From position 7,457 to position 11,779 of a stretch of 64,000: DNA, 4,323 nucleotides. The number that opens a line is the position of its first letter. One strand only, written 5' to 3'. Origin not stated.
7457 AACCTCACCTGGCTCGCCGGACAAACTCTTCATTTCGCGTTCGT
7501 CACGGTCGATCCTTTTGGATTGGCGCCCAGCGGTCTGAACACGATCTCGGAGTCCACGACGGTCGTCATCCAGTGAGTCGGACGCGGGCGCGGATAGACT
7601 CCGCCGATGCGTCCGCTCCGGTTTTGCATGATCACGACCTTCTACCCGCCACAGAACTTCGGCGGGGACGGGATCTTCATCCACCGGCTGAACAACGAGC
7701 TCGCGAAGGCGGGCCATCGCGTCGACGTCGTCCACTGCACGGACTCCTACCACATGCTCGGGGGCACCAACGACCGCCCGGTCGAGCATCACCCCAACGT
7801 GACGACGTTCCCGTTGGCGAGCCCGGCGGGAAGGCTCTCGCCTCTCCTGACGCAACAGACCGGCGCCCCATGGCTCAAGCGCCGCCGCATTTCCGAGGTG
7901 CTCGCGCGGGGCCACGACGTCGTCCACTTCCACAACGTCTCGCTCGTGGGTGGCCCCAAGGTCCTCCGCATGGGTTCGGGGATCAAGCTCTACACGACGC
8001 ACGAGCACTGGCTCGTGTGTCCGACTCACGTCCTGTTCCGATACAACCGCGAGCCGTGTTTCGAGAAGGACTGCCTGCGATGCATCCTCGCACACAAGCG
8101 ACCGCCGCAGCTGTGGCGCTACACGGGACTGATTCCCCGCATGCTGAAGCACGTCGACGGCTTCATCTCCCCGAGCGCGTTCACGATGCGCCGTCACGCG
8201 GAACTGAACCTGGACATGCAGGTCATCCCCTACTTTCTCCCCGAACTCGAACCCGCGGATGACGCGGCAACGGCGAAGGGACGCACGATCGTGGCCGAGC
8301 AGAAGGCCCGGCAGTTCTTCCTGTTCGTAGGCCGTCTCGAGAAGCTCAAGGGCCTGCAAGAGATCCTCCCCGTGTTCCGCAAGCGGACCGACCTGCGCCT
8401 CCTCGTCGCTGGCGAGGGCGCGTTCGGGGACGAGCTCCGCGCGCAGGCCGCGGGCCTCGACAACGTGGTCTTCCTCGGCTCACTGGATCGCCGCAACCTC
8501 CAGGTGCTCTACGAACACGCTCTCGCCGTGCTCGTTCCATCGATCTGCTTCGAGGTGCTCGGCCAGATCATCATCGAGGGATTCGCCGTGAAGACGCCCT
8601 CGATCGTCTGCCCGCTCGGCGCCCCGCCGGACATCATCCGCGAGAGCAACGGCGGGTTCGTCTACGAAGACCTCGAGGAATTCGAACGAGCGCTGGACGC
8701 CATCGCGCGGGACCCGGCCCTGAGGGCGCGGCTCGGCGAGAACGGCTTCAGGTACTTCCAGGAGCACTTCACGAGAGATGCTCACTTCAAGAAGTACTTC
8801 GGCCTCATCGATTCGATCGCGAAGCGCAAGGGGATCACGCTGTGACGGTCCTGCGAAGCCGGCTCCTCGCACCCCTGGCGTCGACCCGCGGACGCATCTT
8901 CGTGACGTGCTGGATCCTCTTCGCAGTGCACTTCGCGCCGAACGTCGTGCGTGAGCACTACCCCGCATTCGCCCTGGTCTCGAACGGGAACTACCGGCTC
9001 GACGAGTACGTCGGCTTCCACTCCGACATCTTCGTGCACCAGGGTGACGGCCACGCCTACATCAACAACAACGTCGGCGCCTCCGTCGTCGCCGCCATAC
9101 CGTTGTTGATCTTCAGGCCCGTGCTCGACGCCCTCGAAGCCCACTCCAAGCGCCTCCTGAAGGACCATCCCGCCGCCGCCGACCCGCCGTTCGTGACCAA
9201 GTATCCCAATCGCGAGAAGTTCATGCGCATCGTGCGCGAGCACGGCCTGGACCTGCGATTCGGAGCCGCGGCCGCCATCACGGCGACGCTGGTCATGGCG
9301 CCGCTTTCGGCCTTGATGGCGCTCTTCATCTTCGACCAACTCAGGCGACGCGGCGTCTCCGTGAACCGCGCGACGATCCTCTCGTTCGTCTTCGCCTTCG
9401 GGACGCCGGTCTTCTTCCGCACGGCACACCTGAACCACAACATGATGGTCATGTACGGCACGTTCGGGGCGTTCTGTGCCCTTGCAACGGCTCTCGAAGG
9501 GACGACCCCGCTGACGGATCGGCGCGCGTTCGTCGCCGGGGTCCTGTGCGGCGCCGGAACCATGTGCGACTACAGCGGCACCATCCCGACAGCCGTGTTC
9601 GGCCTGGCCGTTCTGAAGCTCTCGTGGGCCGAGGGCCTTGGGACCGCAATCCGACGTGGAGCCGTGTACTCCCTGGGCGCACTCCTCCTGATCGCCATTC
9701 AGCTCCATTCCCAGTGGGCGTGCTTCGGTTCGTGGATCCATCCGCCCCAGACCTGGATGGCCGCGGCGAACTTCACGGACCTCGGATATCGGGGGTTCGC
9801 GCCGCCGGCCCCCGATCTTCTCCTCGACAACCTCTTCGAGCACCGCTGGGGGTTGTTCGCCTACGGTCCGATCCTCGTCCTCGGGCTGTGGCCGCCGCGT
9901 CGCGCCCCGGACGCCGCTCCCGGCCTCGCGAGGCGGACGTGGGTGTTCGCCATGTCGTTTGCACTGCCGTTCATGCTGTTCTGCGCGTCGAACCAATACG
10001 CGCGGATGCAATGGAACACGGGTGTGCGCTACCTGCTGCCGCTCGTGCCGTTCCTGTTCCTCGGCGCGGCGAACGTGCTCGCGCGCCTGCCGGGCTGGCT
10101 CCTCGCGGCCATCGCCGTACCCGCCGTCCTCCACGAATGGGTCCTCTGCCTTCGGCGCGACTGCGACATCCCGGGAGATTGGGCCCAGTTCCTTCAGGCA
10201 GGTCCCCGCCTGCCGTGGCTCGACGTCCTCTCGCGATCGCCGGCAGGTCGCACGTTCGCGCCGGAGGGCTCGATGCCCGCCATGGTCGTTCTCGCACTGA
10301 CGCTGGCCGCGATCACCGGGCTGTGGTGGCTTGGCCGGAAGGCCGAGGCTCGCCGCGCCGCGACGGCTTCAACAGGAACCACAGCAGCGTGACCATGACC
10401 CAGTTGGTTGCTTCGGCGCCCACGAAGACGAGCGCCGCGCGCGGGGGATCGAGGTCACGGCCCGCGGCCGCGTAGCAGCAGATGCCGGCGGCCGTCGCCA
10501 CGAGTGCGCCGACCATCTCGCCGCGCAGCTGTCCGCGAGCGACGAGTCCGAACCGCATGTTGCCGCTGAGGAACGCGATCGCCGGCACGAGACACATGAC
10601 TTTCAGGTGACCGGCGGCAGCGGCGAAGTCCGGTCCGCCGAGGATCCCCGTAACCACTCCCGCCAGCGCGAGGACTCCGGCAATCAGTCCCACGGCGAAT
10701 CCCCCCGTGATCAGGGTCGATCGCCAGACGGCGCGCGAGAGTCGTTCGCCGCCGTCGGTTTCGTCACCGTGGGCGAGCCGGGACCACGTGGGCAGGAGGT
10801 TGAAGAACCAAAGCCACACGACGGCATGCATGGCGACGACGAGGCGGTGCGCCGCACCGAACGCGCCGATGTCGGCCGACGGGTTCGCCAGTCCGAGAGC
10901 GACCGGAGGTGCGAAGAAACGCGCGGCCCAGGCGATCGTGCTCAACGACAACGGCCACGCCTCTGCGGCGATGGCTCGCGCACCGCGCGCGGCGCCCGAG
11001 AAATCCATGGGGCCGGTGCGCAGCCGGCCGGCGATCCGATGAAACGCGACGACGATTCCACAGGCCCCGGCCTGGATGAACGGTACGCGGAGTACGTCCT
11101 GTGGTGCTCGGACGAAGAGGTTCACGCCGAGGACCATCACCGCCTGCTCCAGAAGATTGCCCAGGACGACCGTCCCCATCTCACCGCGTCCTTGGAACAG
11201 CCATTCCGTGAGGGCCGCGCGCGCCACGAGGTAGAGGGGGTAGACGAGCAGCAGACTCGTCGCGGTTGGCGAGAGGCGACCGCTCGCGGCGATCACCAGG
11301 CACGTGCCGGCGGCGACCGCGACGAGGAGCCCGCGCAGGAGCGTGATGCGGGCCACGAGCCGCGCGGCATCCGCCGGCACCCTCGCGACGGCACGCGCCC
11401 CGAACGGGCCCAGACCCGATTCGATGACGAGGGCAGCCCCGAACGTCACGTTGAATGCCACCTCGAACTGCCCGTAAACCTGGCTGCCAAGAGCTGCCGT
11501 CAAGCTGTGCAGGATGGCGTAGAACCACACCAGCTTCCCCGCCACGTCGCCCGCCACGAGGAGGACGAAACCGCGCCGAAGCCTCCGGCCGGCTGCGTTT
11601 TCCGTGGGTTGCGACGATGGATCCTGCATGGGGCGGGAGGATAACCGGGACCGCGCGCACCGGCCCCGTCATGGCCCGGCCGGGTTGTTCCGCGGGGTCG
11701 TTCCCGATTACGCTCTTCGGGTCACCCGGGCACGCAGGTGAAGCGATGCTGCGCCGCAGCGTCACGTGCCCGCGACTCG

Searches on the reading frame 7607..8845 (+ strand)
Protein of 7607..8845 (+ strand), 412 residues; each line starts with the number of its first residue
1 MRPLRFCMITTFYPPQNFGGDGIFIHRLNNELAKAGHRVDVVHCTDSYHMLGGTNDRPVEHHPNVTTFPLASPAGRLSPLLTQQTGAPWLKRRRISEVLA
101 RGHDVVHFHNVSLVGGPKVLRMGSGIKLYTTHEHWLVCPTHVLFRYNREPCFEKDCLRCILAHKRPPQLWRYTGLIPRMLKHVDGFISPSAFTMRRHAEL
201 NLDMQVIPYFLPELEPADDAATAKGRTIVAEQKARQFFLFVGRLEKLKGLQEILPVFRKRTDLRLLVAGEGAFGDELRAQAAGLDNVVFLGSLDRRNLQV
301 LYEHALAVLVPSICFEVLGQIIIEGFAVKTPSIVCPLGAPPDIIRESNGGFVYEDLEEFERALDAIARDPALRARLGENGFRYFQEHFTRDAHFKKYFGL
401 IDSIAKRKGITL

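Call 3: search_protein_families(library=pfam, proteins=[window:7607-8845:+], max_evalue=0.01)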
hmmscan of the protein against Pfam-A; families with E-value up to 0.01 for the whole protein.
window:7607-8845:+ (412 aa): 5 families
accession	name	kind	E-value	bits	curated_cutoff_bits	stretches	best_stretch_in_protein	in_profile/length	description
PF00534.26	Glycos_transf_1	-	3.7e-23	82.4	26.4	1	230-380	10-169/172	Glycosyl transferases group 1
PF13692.12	Glyco_trans_1_4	-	1.7e-17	64.5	27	1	238-369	4-142/142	Glycosyl transferases group 1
PF13439.12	Glyco_transf_4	-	1.3e-10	42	28.5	1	19-208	2-163/170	Glycosyltransferase Family 4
PF13579.12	Glyco_trans_4_4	-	2.6e-08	34.8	29.7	1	20-205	2-153/158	Glycosyl transferase 4-like domain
PF13524.12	Glyco_trans_1_2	-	0.00053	20.4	25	1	257-390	9-135/144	Glycosyl transferase-like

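Call 4: search_protein_families(library=ncbifam, proteins=[window:7607-8845:+], max_evalue=0.01)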
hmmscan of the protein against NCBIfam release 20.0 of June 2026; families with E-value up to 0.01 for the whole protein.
window:7607-8845:+ (412 aa): 19 families
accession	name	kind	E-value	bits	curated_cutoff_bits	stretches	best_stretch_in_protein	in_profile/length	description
TIGR02149.1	glgA_Coryne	subfamily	3.1e-16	59.5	302.4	1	217-397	186-383/391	glycogen synthase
NF038229.1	Glyco4_Geo_Pelo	equivalog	2e-13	50.1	400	1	248-404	174-336/338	GPMC system family 4 glycosyltransferase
TIGR03999.1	thiol_BshA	equivalog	9.1e-13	47.9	273.7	1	197-400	162-369/375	N-acetyl-alpha-D-glucosaminyl L-malate synthase BshA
TIGR04157.1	glyco_rSAM_CFB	subfamily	3.5e-12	46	400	1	233-331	225-326/406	TIGR04157 family glycosyltransferase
NF041876.1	EPS_EpsE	equivalog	1.1e-11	44.7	400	1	230-390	208-382/389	exopolysaccharide biosynthesis GT4 family glycosyltransferase EpsE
TIGR03088.1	stp2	hypoth_equivalog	7.2e-11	41.7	409.05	1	235-402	194-371/374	TIGR03088 family PEP-CTERM/XrtA system glycosyltransferase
NF041010.1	glycosy_Agl16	equivalog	1.4e-10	40.6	575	1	230-382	174-330/352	glycosylation protein Agl16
NF047684.1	TeichurnBiosyTuaC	equivalog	2.3e-09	36.7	550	1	232-387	216-372/391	teichuronic acid biosynthesis protein TuaC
TIGR03449.1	mycothiol_MshA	equivalog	5.7e-09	35.4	462.5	1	215-385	203-385/406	D-inositol-3-phosphate glycosyltransferase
NF046085.1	XrtY_assoc_Gly1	equivalog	1.4e-08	34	400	1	227-405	204-385/387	XrtY-associated glycosyltransferase XYAG1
NF050056.1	ProtGlycPglH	equivalog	1e-07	31.4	600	1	232-403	176-352/354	GalNAc-alpha-(1->4)-GalNAc-alpha-(1->3)-diNAcBac-PP-undecaprenol alpha-1,4-N-acetyl-D-galactosaminyltransferase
NF007640.0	PRK10307.1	subfamily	7.7e-06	25.1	276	1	226-397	220-400/411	WcaI family glycosyltransferase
NF038298.1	EPS_HpsO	equivalog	1.1e-05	24.5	575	1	315-398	298-381/388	hormogonium polysaccharide biosynthesis glycosyltransferase HpsO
TIGR02472.1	sucr_P_syn_N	equivalog_domain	1.2e-05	24.3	576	1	307-401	342-438/439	sucrose-phosphate synthase, putative, glycosyltransferase domain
TIGR04047.1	MSMEG_0565_glyc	hypoth_equivalog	0.00012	21.3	259.85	1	217-337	176-308/373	MSMEG_0565 family glycosyltransferase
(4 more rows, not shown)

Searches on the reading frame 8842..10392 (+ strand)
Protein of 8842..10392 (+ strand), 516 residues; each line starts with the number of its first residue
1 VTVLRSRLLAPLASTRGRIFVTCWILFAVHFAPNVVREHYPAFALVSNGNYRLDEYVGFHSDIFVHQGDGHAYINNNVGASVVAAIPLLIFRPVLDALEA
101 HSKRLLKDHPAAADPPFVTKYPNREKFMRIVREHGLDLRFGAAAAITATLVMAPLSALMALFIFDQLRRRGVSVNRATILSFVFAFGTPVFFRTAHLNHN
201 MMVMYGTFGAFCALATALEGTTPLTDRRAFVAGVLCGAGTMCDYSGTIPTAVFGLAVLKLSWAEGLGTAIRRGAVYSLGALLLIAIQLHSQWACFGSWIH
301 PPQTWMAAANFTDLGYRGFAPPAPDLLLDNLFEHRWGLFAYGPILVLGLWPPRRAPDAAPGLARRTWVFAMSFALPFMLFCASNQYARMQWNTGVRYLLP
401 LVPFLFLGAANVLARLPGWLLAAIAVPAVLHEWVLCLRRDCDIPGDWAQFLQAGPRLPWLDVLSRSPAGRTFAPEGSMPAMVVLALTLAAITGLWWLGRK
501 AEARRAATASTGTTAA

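Call 3: search_protein_families(library=pfam, proteins=[window:8842-10392:+], max_evalue=0.01)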
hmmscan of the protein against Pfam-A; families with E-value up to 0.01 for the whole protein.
window:8842-10392:+ (516 aa): 0 families

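Call 4: search_protein_families(library=ncbifam, proteins=[window:8842-10392:+], max_evalue=0.01)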
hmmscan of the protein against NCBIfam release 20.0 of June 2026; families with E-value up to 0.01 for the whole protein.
window:8842-10392:+ (516 aa): 1 family
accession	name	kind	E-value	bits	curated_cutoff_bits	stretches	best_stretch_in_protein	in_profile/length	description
NF047440.1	LA3751_2_3_fam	subfamily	7.8e-08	31.6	200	1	154-407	106-349/460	LA_3751/LA_3752 family putative glycosyltransferase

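Call 27: search_protein_families(library=pfam, proteins=[window:8842-10392:+], max_evalue=5)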
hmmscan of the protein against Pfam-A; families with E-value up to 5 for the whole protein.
window:8842-10392:+ (516 aa): 1 family
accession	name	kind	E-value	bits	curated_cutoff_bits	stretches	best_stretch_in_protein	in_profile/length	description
PF09852.15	DUF2079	-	1.2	8.5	28.2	1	372-422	266-311/459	Predicted membrane protein (DUF2079)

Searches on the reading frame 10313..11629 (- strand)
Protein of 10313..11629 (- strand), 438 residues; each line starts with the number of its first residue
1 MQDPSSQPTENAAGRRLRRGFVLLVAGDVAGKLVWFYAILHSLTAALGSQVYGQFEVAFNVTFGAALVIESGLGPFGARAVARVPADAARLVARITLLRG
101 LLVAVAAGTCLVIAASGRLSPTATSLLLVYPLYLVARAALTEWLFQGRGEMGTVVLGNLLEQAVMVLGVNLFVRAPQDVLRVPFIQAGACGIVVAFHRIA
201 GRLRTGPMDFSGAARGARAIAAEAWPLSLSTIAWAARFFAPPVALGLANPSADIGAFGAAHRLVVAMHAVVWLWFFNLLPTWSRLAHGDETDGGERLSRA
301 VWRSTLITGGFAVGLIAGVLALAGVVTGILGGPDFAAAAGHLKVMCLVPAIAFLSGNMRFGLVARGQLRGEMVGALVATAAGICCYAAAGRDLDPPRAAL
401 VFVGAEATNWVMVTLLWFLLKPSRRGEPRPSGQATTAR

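Call 21: search_protein_families(library=pfam, proteins=[window:10313-11629:-], max_evalue=0.001)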
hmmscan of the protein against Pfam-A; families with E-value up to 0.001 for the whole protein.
window:10313-11629:- (438 aa): 1 family
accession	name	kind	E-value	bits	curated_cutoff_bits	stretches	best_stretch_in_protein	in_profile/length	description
PF01943.22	Polysacc_synt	-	1.1e-13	51.7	28.2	1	40-284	23-272/274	Polysaccharide biosynthesis protein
